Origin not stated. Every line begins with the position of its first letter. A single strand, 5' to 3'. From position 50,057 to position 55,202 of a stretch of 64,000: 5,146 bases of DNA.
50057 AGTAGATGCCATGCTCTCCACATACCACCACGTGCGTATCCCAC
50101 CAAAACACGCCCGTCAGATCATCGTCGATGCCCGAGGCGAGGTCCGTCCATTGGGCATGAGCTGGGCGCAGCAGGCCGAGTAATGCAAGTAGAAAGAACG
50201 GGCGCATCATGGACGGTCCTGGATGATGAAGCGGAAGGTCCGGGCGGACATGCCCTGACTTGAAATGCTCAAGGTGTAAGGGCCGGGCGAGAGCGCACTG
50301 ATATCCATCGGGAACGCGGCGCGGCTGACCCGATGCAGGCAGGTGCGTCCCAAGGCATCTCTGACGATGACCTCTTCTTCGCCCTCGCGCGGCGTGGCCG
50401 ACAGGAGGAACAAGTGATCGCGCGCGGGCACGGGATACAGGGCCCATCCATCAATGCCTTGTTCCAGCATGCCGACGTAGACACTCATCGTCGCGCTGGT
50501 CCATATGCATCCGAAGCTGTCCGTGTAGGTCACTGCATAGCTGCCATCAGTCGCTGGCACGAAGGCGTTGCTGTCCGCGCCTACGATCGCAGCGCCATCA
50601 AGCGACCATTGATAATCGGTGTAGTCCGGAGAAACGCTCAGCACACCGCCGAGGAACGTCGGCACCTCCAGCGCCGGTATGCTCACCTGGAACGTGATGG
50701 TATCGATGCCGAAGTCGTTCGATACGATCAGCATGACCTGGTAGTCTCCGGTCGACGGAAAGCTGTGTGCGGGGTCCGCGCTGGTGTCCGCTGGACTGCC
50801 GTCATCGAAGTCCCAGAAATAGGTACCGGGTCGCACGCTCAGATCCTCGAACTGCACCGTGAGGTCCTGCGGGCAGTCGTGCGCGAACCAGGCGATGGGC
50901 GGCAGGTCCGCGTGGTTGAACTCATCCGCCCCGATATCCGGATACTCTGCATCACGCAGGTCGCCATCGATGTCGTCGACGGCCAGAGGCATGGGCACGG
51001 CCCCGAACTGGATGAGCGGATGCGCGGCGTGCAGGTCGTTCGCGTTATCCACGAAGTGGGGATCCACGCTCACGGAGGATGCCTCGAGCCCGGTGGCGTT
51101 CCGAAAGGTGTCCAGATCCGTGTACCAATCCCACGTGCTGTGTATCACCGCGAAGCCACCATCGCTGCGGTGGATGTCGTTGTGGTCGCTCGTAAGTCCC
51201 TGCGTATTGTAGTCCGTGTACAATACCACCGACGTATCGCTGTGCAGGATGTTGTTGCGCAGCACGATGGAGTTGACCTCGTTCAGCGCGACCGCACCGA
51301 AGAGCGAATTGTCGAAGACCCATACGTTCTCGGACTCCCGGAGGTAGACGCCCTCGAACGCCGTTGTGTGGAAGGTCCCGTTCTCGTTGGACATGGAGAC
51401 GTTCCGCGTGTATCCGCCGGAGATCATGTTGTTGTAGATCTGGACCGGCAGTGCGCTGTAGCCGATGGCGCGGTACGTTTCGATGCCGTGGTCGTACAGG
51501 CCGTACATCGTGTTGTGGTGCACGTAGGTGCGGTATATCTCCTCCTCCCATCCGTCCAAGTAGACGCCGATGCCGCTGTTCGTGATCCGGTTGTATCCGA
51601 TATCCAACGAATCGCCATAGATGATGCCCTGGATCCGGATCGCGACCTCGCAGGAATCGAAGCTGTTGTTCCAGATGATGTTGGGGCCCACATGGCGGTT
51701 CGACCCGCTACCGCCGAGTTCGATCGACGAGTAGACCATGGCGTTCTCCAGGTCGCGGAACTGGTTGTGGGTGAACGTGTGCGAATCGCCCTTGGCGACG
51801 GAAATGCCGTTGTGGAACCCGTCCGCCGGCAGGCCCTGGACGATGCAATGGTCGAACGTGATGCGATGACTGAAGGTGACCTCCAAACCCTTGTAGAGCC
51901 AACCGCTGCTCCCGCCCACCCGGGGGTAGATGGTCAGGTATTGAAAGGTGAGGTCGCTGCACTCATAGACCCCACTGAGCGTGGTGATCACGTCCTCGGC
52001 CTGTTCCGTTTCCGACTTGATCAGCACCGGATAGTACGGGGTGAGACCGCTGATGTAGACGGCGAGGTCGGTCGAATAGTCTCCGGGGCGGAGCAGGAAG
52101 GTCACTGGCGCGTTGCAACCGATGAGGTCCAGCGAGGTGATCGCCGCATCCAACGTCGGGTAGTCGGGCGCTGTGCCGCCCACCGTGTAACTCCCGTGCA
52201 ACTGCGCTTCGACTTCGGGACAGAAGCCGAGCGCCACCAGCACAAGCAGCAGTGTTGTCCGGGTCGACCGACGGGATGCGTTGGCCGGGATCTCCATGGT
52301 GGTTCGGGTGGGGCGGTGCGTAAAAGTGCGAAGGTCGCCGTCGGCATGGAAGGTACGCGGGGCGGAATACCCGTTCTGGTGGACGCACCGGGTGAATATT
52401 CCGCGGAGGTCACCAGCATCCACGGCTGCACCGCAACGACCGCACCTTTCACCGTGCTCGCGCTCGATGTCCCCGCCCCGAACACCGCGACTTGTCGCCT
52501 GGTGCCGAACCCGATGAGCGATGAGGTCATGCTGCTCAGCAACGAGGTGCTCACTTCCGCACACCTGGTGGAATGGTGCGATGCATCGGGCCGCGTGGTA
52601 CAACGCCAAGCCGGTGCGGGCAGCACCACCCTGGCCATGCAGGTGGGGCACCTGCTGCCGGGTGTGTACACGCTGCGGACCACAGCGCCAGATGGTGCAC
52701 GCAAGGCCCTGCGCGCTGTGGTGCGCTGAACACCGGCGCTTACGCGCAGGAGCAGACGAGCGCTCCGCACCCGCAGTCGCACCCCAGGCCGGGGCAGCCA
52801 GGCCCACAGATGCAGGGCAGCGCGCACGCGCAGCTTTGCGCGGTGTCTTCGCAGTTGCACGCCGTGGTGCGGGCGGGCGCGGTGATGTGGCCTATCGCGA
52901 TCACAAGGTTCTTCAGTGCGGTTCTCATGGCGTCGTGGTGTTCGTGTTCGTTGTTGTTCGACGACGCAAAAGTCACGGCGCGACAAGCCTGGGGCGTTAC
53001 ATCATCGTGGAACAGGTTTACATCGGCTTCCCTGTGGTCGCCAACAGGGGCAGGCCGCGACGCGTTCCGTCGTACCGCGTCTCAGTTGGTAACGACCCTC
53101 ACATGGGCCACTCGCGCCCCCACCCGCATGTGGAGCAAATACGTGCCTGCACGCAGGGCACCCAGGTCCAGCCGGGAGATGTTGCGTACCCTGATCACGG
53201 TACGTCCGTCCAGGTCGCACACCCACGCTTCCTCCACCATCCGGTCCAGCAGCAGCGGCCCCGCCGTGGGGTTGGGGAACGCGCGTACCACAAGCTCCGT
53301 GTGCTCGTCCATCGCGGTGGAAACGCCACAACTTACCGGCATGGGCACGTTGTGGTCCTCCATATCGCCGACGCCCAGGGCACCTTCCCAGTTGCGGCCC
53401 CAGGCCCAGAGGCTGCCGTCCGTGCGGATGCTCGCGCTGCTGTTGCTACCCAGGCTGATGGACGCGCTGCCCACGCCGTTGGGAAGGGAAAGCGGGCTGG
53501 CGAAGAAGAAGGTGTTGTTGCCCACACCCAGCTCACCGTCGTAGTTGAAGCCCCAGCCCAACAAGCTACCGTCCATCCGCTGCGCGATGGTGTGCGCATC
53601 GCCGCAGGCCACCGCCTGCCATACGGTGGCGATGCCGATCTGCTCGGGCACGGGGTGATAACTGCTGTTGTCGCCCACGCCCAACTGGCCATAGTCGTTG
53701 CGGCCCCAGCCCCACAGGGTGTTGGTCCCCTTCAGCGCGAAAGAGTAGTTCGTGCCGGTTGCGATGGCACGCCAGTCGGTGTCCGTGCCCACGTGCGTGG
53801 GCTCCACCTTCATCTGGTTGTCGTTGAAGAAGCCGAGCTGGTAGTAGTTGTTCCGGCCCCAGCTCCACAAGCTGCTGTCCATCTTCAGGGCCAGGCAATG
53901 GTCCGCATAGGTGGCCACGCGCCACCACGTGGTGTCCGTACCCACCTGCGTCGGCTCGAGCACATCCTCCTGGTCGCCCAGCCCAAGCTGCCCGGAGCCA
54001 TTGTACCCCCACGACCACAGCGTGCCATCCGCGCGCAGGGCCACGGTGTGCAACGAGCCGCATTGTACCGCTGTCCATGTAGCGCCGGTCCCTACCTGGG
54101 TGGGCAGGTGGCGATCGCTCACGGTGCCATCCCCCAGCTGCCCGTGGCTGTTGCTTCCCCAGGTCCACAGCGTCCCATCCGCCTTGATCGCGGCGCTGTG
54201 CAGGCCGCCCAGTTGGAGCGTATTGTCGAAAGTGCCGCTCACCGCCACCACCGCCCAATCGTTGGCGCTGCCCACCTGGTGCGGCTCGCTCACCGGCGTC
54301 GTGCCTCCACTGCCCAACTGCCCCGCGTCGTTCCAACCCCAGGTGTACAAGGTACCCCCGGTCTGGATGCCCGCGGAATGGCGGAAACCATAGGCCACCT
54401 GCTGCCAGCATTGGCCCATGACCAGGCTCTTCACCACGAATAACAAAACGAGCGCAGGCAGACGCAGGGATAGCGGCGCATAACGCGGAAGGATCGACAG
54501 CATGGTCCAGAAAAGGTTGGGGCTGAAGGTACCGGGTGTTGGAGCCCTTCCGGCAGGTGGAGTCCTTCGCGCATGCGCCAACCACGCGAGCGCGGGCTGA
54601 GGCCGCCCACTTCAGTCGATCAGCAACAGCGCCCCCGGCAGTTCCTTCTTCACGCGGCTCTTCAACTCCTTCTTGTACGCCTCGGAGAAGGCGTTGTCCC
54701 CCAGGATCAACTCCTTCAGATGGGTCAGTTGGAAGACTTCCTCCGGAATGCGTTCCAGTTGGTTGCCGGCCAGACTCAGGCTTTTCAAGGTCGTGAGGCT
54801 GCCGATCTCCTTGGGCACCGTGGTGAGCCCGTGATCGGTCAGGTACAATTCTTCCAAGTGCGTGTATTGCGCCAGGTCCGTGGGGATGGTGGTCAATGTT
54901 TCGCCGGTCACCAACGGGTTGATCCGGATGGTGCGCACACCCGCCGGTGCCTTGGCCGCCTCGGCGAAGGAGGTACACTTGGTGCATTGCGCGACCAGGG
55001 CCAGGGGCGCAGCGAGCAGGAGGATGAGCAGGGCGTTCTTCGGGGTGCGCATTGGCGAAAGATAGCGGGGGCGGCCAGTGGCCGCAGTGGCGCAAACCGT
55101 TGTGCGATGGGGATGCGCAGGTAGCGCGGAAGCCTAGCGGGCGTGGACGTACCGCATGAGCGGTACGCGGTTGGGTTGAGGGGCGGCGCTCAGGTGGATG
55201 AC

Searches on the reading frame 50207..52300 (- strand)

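Call 62: search_protein_families(library=pfam, proteins=[window:50207-52300:-], max_evalue=0.05)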
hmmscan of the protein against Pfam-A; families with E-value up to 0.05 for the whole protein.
window:50207-52300:- (697 aa): 3 families
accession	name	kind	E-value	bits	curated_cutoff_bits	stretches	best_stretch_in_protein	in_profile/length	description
PF18911.6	PKD_4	-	8.6e-12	45.4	27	1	480-535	22-79/85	PKD domain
PF00801.26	PKD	-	4.7e-08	33.3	23.5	1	479-535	14-74/80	PKD domain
PF18962.6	Por_Secre_tail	-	0.00044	20.9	27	1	621-685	1-68/75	Secretion system C-terminal sorting domain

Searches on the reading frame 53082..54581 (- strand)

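Call 62: search_protein_families(library=pfam, proteins=[window:53082-54581:-], max_evalue=0.05)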
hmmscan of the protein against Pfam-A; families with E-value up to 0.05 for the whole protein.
window:53082-54581:- (499 aa): 4 families
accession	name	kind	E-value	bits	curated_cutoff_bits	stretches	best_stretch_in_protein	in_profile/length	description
PF25390.1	WD40_RLD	-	1.2e-78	265.4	150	2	123-417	37-346/363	RCC1-like domain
PF00415.24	RCC1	-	9.4e-68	225.1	21.7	7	135-182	1-50/50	Regulator of chromosome condensation (RCC1) repeat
PF13540.12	RCC1_2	-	1.7e-47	158.5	22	7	170-198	2-30/30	Regulator of chromosome condensation (RCC1) repeat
PF25384.1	Alsin_RLD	-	2.1e-12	47.5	100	0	288-352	243-308/405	Alsin RCC1-like domain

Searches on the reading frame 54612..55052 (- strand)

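Call 62: search_protein_families(library=pfam, proteins=[window:54612-55052:-], max_evalue=0.05)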
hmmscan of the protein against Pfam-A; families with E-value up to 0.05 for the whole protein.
window:54612-55052:- (146 aa): 8 families
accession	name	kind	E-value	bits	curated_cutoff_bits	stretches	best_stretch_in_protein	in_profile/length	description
PF23598.1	LRR_14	-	2e-09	37.1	40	1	59-119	42-102/353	Leucine-rich repeat region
PF12799.13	LRR_4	-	1.2e-08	35.4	27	1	87-120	1-33/44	Leucine Rich repeats (2 copies)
PF13855.12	LRR_8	-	1.4e-08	34.8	27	1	65-121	2-60/61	Leucine rich repeat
PF00560.39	LRR_1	-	1.1e-05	25.1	20.6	0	89-108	2-22/23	Leucine Rich Repeat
PF13516.12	LRR_6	-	1.3e-05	25.3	23.4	0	86-99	2-15/24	Leucine Rich repeat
PF25019.1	LRR_R13L1-DRL21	-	0.00065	20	27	1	57-117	62-124/127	R13L1/DRL21 LRRs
PF23211.1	LRR_LRWD1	-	0.018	15.2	28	1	57-123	35-99/190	Leucine-rich repeat and WD repeat-containing protein 1, LRR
PF13306.12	LRR_5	-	0.025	14.9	27.7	1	48-120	40-111/127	BspA type Leucine rich repeat region (6 copies)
